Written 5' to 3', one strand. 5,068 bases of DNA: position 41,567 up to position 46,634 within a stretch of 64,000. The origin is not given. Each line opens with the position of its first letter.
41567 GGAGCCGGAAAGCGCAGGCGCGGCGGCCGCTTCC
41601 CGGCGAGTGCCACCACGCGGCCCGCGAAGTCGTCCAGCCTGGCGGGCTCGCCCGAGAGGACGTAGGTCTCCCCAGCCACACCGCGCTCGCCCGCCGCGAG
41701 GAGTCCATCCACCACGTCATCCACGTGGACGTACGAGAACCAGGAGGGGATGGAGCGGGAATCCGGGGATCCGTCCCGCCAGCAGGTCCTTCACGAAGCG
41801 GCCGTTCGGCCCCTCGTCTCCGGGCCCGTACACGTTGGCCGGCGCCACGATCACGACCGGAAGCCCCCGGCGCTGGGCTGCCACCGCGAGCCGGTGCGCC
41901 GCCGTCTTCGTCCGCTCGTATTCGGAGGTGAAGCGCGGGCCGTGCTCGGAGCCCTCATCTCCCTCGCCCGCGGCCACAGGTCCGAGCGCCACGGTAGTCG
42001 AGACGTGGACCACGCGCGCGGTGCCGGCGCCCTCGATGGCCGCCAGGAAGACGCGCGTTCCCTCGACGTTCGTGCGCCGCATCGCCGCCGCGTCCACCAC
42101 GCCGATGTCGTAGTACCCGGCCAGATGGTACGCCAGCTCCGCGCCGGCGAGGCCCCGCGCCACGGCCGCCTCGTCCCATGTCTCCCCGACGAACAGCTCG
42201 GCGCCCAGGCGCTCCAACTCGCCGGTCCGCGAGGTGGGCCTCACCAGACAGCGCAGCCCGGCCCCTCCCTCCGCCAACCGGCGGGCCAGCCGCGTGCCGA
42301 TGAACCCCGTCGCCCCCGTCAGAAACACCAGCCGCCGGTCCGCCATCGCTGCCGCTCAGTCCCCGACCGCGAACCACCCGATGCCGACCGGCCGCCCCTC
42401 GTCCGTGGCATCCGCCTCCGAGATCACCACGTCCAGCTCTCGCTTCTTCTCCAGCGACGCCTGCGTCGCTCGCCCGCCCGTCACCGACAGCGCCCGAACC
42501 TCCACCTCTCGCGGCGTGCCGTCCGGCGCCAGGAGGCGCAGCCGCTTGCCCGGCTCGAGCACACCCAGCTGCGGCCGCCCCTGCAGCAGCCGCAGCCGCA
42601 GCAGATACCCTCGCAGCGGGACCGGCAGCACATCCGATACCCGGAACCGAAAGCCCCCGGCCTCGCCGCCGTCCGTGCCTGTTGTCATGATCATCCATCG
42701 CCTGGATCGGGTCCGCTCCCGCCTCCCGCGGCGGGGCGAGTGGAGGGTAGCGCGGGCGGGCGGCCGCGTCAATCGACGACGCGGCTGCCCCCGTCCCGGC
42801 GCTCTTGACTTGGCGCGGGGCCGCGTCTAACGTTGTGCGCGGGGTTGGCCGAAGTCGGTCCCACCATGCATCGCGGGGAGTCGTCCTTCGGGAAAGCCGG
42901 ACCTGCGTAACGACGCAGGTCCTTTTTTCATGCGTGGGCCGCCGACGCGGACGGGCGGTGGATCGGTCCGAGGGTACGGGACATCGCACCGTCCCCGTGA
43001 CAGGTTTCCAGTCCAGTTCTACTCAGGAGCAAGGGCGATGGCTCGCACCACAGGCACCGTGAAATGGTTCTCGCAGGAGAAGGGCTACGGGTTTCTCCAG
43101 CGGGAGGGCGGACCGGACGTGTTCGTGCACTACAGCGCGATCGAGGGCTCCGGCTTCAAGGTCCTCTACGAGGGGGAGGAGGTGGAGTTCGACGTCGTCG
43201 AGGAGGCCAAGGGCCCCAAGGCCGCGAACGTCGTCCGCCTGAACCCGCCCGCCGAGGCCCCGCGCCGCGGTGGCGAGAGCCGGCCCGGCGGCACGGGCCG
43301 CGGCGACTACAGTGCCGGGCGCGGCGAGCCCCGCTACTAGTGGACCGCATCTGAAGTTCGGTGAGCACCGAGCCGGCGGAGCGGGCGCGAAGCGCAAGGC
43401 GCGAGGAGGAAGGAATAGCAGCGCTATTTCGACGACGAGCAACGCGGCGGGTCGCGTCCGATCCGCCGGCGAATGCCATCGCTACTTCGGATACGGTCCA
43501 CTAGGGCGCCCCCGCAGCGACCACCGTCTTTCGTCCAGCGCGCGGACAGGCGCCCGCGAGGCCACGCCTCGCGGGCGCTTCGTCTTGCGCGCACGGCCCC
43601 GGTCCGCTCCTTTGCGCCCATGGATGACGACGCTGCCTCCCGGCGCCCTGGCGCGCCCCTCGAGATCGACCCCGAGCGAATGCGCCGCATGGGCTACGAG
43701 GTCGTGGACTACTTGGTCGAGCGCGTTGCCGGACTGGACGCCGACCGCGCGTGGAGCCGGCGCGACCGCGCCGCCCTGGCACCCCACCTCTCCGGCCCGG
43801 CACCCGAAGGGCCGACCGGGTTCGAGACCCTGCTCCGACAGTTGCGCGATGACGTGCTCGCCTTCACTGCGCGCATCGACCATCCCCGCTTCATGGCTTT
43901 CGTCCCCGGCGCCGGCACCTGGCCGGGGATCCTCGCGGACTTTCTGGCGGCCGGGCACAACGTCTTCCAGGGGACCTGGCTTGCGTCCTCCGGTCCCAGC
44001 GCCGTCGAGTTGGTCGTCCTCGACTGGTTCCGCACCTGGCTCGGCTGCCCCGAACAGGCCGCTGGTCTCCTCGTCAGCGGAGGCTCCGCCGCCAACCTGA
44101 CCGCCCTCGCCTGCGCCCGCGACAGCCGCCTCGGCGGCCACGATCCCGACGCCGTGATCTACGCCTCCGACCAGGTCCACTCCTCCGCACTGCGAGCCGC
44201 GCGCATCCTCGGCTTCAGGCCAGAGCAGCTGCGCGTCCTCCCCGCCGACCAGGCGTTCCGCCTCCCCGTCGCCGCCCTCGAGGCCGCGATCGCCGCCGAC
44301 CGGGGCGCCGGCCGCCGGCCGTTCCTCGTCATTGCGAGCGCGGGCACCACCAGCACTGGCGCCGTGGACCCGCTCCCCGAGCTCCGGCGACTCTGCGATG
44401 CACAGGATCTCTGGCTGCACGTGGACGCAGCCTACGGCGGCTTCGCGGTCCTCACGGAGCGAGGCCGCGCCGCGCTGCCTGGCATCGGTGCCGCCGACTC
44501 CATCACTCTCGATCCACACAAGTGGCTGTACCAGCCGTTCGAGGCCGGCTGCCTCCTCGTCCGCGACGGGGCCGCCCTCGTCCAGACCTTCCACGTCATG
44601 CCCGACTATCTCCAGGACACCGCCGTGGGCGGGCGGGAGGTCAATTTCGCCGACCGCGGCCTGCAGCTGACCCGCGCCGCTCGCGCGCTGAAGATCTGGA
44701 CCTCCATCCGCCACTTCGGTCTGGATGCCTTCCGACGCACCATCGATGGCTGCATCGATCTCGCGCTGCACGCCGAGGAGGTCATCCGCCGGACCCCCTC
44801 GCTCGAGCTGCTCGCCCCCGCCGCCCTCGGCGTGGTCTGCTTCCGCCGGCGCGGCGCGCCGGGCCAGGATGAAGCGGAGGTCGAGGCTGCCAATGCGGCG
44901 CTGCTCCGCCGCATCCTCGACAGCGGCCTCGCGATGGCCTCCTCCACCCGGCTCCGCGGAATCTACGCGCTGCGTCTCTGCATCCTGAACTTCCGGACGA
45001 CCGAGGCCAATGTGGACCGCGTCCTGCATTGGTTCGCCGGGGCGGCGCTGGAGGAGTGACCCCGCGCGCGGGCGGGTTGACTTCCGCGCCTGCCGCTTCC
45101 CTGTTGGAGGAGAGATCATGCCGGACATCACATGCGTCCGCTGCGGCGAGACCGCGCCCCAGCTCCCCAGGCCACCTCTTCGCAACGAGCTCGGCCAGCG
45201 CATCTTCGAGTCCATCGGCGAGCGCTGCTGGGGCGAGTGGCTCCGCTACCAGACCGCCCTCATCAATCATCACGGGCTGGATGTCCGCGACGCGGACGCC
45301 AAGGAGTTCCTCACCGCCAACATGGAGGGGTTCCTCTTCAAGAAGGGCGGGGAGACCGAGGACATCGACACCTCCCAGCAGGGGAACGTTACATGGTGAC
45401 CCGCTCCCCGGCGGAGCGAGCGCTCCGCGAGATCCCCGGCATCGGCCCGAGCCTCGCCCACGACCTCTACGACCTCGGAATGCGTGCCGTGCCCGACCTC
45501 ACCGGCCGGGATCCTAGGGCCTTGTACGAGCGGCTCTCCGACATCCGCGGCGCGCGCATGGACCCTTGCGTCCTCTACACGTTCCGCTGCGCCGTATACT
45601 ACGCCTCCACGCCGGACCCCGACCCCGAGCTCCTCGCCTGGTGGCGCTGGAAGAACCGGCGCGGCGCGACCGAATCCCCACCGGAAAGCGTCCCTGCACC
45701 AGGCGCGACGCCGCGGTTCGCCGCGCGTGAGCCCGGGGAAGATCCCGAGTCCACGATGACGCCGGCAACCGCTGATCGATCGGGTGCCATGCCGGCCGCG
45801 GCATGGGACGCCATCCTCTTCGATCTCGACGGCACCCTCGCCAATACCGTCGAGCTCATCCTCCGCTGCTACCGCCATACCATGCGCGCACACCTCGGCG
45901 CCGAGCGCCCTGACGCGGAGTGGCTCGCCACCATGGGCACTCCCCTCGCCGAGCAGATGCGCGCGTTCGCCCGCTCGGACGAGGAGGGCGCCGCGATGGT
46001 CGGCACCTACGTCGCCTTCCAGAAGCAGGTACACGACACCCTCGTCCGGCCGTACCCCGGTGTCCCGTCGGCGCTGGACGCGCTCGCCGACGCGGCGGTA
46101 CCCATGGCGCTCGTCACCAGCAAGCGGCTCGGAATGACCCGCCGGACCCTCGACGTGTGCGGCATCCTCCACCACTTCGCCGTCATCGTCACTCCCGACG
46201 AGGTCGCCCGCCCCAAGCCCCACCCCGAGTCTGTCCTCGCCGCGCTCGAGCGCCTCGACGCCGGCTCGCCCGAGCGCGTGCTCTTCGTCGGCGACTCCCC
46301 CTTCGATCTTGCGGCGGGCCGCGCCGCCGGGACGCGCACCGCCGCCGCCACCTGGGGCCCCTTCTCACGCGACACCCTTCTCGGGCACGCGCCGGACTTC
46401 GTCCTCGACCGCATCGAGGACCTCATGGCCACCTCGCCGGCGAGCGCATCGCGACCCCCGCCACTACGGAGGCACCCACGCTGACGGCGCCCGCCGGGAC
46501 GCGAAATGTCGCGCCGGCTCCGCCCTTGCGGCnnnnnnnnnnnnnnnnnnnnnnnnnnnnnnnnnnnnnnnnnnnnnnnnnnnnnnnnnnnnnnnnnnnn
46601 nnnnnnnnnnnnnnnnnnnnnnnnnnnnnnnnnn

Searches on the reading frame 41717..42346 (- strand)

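Call 7: search_protein_families(library=pfam, proteins=[window:41717-42346:-], max_evalue=0.001)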
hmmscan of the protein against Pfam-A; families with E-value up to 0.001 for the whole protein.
window:41717-42346:- (209 aa): 8 families
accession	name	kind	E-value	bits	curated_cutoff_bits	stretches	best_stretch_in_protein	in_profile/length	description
PF01370.27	Epimerase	-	3.6e-25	89.2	20.9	1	7-185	1-186/240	NAD dependent epimerase/dehydratase family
PF07993.18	NAD_binding_4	-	1.4e-16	60.8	20.1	2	72-178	92-210/258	Male sterility protein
PF01073.25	3Beta_HSD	-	9.5e-15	54.8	22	1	9-178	2-187/280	3-beta hydroxysteroid dehydrogenase/isomerase family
PF16363.11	GDP_Man_Dehyd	-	2e-12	47.7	27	1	9-176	2-187/332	GDP-mannose 4,6 dehydratase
PF13460.12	NAD_binding_10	-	1.6e-11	44.9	27.2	1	11-173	1-147/184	NAD(P)H-binding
PF05368.20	NmrA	-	3.4e-07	30.6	27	1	6-114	4-104/298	NmrA-like family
PF02719.21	Polysacc_synt_2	-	3.2e-05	23.7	20.2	1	7-125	1-136/293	Polysaccharide biosynthesis protein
PF04321.23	RmlD_sub_bind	-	0.00036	20.1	27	1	7-175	3-154/287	RmlD substrate binding domain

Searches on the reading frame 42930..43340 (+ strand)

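Call 7: search_protein_families(library=pfam, proteins=[window:42930-43340:+], max_evalue=0.001)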
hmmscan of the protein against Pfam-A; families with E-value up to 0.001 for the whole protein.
window:42930-43340:+ (136 aa): 1 family
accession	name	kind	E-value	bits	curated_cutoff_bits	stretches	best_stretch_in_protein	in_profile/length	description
PF00313.28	CSD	-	1.5e-26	92.5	27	1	41-103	2-65/66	'Cold-shock' DNA-binding domain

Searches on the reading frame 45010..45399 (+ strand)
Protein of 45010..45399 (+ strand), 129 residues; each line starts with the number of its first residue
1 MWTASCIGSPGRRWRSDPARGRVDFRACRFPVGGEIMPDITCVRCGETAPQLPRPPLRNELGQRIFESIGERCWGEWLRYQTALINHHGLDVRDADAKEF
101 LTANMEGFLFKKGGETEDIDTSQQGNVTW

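Call 7: search_protein_families(library=pfam, proteins=[window:45010-45399:+], max_evalue=0.001)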
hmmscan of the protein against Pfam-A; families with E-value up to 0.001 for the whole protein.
window:45010-45399:+ (129 aa): 1 family
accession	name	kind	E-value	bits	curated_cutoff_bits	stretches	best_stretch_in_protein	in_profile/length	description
PF04362.19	Iron_traffic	-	1.3e-21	76.6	27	1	40-115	5-80/88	Bacterial Fe(2+) trafficking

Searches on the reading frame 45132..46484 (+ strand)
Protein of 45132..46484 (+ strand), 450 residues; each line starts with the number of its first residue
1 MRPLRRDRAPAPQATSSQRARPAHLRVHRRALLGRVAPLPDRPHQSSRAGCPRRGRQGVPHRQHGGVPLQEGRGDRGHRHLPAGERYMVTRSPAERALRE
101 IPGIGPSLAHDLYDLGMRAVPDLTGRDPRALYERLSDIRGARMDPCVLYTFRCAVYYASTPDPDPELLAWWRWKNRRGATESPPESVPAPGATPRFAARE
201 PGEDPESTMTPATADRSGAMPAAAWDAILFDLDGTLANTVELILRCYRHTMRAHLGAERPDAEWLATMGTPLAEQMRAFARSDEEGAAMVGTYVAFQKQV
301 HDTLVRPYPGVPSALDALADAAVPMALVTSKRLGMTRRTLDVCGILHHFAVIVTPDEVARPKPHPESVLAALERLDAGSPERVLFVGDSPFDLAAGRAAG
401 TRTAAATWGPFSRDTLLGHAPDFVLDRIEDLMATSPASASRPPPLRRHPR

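Call 56: search_protein_families(library=pfam, proteins=[window:45132-46484:+], max_evalue=0.001)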
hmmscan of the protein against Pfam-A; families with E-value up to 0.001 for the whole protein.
window:45132-46484:+ (450 aa): 5 families
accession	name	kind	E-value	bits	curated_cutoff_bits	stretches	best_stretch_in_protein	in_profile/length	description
PF13419.12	HAD_2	-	1.6e-40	139.6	23.8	1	228-405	1-177/178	Haloacid dehalogenase-like hydrolase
PF00702.32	Hydrolase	-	2e-28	100.6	26.4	1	226-400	2-191/191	haloacid dehalogenase-like hydrolase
PF11731.14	Cdd1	-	8.1e-27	93.7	25.5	1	97-177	7-84/86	Pathogenicity locus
PF13242.12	Hydrolase_like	-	2.8e-11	43.6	22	1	361-431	3-75/75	HAD-hyrolase-like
PF12710.13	HAD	-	5.4e-08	33.9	27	1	228-396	1-188/189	haloacid dehalogenase-like hydrolase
